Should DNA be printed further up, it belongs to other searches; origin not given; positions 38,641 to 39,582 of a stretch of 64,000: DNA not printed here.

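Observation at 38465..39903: Sortase cassette with a small secreted protein carrying a non-canonical sorting-signal-like C-terminus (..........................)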

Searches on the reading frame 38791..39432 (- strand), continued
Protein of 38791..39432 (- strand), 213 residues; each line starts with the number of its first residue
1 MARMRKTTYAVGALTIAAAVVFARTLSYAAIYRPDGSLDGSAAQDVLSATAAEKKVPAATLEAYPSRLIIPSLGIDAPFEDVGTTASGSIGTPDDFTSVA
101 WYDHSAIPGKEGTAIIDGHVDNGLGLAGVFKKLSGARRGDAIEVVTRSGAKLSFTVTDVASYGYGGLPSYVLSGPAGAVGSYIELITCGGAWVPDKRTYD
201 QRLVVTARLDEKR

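Call 64: search_protein_families(library=ncbifam, alignment_id=A2, max_evalue=0.001)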
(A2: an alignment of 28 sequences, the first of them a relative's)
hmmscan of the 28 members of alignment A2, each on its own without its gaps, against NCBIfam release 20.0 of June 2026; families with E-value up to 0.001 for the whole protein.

A. member 1, P0015 (210 aa): 2 families
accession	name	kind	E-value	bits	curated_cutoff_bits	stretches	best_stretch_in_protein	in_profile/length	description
NF033748.1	class_F_sortase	subfamily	9.3e-32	109.8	166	1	57-206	6-154/155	class F sortase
NF033747.1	class_E_sortase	subfamily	6.5e-05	22.9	160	1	47-208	55-207/211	class E sortase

B. families by the number of members that match (of 28 scanned): 7 families
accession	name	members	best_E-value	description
NF033748.1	class_F_sortase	28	1.7e-42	class F sortase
NF033747.1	class_E_sortase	24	6.7e-10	class E sortase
TIGR03784.1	marine_sortase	22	2.5e-07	class GN sortase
TIGR01076.1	sortase_fam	16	3.6e-08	sortase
NF033746.1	class_D_sortase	14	4.7e-07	class D sortase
NF033745.1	class_C_sortase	13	1.2e-08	class C sortase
NF058671.1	sortase_SrtD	12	5.4e-07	class D sortase, LPxTATN-specific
